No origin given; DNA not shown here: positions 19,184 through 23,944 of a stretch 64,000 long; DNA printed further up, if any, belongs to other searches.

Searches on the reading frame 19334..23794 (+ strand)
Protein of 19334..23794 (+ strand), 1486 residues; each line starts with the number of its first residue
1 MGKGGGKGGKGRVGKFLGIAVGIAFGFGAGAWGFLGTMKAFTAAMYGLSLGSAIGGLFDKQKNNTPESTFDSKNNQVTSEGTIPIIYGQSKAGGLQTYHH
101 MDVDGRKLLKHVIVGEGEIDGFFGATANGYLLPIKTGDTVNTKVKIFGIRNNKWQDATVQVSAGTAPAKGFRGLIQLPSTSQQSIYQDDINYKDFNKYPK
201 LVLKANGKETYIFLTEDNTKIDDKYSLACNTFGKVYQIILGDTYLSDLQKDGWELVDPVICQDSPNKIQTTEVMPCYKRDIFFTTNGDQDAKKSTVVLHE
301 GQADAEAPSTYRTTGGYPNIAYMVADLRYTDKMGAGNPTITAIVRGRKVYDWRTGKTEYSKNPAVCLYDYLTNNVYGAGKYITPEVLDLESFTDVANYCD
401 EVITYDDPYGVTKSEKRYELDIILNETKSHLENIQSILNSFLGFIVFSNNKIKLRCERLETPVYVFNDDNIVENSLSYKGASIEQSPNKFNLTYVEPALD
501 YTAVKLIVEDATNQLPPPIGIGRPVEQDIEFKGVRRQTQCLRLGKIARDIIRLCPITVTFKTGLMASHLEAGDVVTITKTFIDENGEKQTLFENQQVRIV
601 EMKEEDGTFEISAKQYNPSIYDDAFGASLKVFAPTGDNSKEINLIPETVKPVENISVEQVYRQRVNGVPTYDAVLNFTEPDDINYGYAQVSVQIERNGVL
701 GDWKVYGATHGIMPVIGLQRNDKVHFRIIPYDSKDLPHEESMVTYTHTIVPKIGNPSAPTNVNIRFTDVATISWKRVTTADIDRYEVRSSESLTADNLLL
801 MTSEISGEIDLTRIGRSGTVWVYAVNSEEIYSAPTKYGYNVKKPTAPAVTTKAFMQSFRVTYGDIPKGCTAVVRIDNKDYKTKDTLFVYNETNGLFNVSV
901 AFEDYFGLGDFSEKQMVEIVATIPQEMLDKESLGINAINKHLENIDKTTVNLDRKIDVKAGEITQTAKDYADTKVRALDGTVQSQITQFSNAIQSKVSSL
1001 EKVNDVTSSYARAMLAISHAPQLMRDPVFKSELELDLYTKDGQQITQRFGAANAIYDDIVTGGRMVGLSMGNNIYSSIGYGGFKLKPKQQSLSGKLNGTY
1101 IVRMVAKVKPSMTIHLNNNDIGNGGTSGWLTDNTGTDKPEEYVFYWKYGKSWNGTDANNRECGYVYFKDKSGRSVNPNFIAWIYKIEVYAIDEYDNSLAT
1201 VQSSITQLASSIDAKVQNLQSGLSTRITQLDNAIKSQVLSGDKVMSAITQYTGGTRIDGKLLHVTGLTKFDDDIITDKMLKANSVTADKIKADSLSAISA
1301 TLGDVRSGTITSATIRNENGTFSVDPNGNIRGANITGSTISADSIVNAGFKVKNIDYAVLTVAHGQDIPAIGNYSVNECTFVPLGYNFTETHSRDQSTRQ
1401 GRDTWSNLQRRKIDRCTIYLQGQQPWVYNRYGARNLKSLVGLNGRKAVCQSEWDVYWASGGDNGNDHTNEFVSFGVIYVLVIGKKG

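Call 95: search_protein_families(library=pfam, proteins=[window:19334-23794:+], max_evalue=0.001)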
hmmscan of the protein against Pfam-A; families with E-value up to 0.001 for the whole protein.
window:19334-23794:+ (1486 aa): 2 families
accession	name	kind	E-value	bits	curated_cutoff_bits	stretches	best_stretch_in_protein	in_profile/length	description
PF13550.12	Phage-tail_3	-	5.7e-10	39.7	23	1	431-586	7-152/164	Putative phage tail protein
PF07902.16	Gp58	-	0.00023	20.1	34.5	0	963-1019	300-355/594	gp58-like protein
